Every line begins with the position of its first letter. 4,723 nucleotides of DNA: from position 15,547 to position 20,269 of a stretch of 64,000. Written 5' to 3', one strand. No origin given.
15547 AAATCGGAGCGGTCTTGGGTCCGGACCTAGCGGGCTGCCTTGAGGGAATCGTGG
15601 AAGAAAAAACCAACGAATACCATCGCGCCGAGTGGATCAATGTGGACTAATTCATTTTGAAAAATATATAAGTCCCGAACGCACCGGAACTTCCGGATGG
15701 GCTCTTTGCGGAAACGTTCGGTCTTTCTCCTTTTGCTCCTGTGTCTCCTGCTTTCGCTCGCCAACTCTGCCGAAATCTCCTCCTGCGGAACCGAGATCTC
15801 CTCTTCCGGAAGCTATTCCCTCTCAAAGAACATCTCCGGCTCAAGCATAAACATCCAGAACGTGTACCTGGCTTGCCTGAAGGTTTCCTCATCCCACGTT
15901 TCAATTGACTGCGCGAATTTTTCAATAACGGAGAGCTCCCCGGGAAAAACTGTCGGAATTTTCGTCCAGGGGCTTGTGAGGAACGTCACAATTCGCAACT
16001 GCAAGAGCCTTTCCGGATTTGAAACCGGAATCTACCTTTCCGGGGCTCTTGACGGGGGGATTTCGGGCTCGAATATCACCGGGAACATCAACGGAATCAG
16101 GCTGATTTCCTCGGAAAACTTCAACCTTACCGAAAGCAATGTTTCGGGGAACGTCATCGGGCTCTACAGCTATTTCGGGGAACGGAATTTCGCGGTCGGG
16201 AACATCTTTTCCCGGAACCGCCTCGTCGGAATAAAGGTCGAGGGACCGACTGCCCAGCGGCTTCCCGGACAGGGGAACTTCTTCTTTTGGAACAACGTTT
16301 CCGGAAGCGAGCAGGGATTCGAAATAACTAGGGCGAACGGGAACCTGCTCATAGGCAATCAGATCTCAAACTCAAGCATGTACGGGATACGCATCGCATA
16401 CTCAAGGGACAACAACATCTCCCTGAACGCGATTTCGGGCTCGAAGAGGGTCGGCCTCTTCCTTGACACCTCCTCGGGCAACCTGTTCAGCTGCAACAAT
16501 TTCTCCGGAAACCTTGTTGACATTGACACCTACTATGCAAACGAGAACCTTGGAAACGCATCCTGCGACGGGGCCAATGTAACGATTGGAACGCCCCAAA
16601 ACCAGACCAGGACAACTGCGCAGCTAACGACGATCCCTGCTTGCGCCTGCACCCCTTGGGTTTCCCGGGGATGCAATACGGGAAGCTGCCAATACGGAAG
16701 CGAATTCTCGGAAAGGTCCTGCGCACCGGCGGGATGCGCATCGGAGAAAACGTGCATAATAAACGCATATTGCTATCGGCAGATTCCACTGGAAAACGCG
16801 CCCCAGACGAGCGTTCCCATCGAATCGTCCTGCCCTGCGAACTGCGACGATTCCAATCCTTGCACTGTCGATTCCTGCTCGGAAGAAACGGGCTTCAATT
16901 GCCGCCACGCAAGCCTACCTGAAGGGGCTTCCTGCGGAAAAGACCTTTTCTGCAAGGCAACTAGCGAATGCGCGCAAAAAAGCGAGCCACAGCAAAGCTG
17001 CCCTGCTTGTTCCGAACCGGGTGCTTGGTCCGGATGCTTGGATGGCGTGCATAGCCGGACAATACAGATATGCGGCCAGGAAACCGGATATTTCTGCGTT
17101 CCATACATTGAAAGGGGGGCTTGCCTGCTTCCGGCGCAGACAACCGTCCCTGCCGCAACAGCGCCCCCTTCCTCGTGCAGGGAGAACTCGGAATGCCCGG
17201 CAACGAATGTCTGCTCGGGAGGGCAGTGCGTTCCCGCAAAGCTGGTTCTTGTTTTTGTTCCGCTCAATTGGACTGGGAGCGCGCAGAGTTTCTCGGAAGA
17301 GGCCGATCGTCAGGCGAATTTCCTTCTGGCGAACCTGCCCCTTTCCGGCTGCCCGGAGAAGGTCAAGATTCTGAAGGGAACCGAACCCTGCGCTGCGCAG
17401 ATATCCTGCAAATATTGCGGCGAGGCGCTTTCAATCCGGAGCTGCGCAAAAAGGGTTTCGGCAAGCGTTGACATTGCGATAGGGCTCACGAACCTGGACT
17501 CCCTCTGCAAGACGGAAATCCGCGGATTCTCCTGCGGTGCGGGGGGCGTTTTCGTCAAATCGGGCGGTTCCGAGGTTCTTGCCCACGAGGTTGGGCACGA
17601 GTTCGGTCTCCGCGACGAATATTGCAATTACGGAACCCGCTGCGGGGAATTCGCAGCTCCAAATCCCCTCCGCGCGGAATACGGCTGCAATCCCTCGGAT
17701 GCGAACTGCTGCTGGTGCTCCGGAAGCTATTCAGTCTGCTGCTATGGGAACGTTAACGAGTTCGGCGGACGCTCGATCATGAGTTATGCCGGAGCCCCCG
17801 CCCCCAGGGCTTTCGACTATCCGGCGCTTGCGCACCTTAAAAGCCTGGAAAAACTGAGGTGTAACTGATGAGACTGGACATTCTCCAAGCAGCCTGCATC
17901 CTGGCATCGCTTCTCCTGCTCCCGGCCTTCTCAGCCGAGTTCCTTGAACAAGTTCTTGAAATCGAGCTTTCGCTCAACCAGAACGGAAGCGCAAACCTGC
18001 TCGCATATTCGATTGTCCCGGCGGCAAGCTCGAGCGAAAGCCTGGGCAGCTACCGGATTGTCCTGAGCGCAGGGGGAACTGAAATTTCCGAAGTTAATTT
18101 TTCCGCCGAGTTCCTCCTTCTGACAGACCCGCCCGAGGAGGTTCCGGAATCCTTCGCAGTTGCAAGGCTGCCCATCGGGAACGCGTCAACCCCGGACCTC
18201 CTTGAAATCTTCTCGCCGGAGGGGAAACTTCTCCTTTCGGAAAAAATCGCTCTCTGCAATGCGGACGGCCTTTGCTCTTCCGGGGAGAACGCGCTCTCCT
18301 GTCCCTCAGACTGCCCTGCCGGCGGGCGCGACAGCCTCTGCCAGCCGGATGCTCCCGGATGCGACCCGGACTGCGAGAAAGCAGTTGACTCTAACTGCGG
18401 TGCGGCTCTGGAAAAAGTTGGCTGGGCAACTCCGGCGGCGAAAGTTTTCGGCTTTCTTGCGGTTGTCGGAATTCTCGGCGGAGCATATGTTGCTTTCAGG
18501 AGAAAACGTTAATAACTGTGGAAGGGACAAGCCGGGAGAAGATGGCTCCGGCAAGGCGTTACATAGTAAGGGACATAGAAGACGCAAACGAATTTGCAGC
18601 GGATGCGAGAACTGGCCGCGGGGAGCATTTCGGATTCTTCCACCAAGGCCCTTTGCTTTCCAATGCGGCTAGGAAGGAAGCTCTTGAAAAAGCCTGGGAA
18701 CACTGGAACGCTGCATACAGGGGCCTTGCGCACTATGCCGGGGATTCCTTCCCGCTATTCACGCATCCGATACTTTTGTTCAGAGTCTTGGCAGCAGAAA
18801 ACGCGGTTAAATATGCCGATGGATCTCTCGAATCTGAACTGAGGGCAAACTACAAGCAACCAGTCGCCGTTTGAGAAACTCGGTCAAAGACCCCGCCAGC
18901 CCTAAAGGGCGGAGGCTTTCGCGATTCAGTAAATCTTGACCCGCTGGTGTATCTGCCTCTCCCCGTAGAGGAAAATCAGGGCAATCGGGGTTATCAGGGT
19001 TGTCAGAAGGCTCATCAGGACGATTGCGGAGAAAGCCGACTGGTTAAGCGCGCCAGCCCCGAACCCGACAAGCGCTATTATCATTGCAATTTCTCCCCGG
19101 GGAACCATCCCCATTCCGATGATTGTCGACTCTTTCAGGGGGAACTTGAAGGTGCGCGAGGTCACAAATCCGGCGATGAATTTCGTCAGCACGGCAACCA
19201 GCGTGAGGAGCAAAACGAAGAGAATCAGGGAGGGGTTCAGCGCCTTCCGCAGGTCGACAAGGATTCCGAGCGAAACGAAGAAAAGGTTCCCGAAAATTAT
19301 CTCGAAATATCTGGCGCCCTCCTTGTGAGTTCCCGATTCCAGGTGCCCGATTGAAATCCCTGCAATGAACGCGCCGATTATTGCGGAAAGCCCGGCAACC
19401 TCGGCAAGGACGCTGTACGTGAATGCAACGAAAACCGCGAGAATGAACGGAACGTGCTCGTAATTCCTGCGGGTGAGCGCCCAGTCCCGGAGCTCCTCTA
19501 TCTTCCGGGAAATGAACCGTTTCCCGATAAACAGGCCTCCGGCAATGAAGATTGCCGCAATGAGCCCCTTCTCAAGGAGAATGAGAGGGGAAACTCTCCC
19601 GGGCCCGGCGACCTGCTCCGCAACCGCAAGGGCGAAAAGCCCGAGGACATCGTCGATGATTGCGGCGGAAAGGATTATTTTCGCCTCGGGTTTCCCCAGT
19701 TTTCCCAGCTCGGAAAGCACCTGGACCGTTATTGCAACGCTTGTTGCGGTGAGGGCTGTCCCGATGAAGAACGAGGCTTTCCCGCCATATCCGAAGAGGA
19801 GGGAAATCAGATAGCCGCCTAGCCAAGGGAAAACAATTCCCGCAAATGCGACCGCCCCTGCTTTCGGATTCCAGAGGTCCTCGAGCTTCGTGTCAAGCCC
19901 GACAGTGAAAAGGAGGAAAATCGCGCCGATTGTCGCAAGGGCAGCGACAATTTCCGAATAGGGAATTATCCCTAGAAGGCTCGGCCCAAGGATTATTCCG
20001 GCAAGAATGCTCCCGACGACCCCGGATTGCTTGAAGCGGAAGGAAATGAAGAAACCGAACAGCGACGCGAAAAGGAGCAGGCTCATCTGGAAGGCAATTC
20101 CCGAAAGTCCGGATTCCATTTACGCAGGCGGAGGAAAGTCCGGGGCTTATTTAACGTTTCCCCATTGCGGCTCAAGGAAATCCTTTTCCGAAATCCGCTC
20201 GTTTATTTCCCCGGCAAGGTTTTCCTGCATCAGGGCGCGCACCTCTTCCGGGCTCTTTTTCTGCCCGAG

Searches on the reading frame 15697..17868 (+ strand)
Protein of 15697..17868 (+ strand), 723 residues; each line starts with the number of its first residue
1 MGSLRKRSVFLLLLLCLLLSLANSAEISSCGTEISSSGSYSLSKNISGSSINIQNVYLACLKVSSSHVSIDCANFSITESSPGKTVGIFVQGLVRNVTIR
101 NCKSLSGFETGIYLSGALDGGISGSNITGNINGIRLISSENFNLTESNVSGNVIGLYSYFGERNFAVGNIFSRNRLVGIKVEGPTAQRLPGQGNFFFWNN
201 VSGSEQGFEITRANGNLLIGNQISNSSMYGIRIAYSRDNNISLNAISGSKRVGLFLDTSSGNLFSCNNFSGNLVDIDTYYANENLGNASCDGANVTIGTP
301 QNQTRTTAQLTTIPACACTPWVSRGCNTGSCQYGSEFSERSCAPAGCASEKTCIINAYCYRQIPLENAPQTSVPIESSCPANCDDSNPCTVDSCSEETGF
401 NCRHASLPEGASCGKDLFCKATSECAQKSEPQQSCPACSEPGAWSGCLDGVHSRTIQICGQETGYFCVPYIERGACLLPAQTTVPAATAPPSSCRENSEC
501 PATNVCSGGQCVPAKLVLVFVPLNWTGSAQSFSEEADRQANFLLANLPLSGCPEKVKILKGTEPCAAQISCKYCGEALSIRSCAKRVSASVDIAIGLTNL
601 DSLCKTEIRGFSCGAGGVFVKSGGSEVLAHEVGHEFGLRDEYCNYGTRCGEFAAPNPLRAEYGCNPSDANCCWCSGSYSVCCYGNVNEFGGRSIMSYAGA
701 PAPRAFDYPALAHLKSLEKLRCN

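Call 9: search_protein_families(library=pfam, proteins=[window:15697-17868:+], max_evalue=0.01)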
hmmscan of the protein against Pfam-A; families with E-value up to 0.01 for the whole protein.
window:15697-17868:+ (723 aa): 8 families
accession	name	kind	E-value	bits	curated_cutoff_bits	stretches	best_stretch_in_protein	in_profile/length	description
PF05048.19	NosD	-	2.6e-14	53.6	23.6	2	199-279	76-154/212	Periplasmic copper-binding protein (NosD)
PF13229.12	Beta_helix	-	1.4e-12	48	25.9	2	194-273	33-114/158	Right handed beta helix region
PF00526.23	Dicty_CTDC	-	7.1e-07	29.4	27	1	382-404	1-21/24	Dictyostelium (slime mold) repeat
PF13583.11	Reprolysin_4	-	2.5e-06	27.7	22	1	596-709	109-187/203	Metallo-peptidase family M12B Reprolysin-like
PF13688.12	Reprolysin_5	-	8.8e-05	23.3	27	1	571-704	103-193/196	Metallo-peptidase family M12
PF13574.12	Reprolysin_2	-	0.00038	20.8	27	1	594-700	87-175/195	Metallo-peptidase family M12B Reprolysin-like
PF23416.1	DUF7107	-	0.0039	17.9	24.6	1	493-515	1-23/48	Domain of unknown function (DUF7107)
PF13582.12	Reprolysin_3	-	0.0054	17.7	22.4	0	592-639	75-121/123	Metallo-peptidase family M12B Reprolysin-like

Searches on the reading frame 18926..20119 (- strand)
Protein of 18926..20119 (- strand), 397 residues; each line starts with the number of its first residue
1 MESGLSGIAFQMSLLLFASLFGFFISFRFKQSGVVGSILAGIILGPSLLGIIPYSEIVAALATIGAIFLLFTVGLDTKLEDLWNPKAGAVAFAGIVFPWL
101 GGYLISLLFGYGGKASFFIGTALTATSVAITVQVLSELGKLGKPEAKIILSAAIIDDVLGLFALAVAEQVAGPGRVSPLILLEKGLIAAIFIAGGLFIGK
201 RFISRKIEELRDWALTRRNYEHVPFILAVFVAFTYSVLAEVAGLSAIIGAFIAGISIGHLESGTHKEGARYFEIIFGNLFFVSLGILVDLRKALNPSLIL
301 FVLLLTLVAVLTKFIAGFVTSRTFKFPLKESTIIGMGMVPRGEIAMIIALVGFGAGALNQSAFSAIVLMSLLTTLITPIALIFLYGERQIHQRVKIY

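Call 67: search_protein_families(library=pfam, proteins=[window:18926-20119:-], max_evalue=0.001)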
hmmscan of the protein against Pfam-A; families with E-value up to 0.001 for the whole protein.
window:18926-20119:- (397 aa): 1 family
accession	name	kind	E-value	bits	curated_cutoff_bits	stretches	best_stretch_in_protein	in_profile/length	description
PF00999.27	Na_H_Exchanger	-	3.8e-62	210.8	26.2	1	16-381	2-369/375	Sodium/hydrogen exchanger, transmembrane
